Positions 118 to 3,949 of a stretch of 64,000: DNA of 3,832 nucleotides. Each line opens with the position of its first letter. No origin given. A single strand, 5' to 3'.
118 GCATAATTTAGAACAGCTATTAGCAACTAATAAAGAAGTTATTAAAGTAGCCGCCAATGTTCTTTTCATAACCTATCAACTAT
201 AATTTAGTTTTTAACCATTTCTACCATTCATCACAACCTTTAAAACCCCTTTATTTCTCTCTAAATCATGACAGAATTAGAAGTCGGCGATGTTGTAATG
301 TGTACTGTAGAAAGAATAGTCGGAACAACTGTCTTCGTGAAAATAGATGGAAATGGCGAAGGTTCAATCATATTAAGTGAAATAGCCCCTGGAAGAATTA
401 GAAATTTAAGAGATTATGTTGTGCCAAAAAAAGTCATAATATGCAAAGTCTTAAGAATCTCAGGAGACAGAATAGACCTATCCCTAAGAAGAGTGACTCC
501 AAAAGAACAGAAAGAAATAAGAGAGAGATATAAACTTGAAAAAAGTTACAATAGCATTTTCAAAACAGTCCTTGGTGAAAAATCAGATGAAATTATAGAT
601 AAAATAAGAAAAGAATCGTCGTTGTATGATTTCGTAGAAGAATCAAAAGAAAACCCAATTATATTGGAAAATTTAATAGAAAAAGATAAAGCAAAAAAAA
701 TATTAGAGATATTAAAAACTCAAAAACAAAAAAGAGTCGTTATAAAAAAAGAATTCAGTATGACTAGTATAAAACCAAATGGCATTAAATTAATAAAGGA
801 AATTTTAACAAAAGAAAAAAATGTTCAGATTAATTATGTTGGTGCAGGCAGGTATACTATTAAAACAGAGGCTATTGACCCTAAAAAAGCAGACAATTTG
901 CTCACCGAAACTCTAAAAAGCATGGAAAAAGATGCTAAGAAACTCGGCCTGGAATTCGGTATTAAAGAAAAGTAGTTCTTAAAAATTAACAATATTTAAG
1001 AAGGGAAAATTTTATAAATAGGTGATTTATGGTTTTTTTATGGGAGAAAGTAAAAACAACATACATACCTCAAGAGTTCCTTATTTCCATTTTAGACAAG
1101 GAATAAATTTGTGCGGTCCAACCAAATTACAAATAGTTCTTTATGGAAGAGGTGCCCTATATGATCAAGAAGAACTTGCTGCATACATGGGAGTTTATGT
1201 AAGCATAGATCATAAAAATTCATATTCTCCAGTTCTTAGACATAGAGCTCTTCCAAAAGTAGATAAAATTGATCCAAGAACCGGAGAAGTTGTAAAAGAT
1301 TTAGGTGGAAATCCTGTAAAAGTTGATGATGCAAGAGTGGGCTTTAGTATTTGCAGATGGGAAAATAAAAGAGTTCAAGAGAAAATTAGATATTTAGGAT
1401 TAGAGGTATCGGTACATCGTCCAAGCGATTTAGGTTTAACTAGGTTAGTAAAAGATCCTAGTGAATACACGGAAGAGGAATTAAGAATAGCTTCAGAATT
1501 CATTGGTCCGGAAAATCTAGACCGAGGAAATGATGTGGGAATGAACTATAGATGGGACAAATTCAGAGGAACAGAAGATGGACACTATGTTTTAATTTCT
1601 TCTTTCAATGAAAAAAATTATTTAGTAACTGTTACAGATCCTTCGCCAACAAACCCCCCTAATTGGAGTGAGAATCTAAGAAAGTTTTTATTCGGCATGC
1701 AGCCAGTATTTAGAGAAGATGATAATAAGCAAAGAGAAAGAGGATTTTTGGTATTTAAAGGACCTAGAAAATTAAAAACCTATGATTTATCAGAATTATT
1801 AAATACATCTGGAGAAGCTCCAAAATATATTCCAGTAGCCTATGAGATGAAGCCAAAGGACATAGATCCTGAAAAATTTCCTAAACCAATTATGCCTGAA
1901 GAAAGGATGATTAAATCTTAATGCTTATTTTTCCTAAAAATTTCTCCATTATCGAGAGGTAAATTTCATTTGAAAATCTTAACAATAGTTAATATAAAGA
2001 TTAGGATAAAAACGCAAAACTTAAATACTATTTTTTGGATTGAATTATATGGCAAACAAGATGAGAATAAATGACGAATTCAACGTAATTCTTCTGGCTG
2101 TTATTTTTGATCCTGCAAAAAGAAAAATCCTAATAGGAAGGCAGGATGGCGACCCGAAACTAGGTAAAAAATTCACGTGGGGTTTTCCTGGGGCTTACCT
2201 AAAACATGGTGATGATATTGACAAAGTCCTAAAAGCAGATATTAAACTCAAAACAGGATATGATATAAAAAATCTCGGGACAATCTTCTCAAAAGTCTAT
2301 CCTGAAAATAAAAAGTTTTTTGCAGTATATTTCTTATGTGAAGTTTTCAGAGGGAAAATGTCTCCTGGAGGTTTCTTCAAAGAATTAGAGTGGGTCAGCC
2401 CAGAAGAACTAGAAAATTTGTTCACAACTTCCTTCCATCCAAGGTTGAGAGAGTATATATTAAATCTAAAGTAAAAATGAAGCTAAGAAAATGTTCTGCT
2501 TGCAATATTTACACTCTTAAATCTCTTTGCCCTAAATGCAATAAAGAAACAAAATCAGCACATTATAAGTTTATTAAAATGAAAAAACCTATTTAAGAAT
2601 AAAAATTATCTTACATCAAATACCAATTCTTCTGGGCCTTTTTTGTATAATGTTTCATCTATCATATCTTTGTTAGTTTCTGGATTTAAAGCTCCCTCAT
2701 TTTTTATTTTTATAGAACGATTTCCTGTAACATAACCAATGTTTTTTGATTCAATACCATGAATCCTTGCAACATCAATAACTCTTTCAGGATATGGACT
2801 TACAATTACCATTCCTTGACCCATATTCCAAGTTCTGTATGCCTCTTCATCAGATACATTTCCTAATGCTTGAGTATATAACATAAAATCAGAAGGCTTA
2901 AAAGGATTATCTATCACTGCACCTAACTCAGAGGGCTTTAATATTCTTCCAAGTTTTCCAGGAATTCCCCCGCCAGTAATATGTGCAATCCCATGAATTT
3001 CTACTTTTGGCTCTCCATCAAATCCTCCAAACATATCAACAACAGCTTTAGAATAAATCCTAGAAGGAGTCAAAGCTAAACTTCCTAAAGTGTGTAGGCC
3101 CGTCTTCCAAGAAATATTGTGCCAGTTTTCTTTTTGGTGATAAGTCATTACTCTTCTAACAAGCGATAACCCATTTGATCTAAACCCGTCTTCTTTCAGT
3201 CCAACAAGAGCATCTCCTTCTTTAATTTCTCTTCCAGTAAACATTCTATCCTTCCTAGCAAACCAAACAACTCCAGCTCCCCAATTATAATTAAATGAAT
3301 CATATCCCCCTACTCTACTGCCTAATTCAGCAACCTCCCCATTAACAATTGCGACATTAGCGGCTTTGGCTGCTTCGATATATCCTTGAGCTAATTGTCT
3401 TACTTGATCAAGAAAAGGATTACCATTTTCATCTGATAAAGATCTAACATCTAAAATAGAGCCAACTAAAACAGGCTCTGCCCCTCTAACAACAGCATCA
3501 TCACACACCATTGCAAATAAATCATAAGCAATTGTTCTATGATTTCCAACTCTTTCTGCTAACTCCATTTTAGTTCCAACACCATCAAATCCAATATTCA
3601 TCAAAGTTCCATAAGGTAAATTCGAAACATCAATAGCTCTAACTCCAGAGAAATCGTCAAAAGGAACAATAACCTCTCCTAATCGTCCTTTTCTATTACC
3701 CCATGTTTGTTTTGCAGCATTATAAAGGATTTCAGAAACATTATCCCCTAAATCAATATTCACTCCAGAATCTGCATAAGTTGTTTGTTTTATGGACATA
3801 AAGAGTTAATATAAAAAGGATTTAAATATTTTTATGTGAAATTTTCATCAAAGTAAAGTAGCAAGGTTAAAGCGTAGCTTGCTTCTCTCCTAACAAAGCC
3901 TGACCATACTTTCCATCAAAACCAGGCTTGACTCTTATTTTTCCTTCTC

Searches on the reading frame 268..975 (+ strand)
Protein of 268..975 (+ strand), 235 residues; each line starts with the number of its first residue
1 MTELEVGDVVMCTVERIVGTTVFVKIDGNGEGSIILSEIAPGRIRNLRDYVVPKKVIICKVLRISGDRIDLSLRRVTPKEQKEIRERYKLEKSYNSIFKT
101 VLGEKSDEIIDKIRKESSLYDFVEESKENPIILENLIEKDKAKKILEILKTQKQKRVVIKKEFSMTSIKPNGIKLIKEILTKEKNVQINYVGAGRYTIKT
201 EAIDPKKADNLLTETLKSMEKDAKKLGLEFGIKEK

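Call 75: search_protein_families(library=pfam, proteins=[window:268-975:+], max_evalue=0.001)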
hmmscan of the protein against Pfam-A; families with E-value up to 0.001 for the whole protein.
window:268-975:+ (235 aa): 1 family
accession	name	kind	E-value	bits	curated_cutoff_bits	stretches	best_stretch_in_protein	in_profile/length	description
PF07541.17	EIF_2_alpha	-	6.9e-13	49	22.8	1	109-204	5-113/114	Eukaryotic translation initiation factor 2 alpha subunit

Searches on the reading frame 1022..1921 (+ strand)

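Call 75: search_protein_families(library=pfam, proteins=[window:1022-1921:+], max_evalue=0.001)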
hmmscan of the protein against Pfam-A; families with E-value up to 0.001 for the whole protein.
window:1022-1921:+ (299 aa): 1 family
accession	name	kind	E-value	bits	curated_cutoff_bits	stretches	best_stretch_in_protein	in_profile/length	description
PF13529.12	Peptidase_C39_2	-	8.1e-05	23.7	24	0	180-207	115-142/143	Peptidase_C39 like family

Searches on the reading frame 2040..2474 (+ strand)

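Call 75: search_protein_families(library=pfam, proteins=[window:2040-2474:+], max_evalue=0.001)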
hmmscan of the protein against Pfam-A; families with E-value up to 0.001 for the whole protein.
window:2040-2474:+ (144 aa): 1 family
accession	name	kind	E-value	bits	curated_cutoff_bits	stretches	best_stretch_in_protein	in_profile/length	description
PF00293.34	NUDIX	-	1.6e-05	25.4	21.1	1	19-130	7-121/134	NUDIX domain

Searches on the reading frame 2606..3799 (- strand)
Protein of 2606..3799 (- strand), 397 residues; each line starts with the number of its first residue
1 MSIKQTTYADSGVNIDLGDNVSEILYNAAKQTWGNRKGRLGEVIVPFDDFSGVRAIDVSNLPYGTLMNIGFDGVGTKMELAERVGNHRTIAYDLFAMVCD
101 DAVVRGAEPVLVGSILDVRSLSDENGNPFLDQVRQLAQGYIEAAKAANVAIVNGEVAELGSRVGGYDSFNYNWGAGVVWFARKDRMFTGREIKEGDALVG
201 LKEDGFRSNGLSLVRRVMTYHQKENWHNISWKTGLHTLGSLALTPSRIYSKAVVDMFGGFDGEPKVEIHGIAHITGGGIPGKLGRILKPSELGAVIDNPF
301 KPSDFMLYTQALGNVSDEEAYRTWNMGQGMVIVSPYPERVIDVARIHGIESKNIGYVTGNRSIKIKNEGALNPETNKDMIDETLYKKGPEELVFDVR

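Call 9: search_protein_families(library=pfam, proteins=[window:2606-3799:-], max_evalue=0.01)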
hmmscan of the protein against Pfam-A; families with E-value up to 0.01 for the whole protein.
window:2606-3799:- (397 aa): 2 families
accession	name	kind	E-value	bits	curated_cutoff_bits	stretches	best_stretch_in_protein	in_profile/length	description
PF02769.27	AIRS_C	-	3.1e-22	79.9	23.1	1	193-364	1-152/156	AIR synthase related protein, C-terminal domain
PF00586.29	AIRS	-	4.2e-10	40.5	24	1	66-161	14-97/112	AIR synthase related protein, N-terminal domain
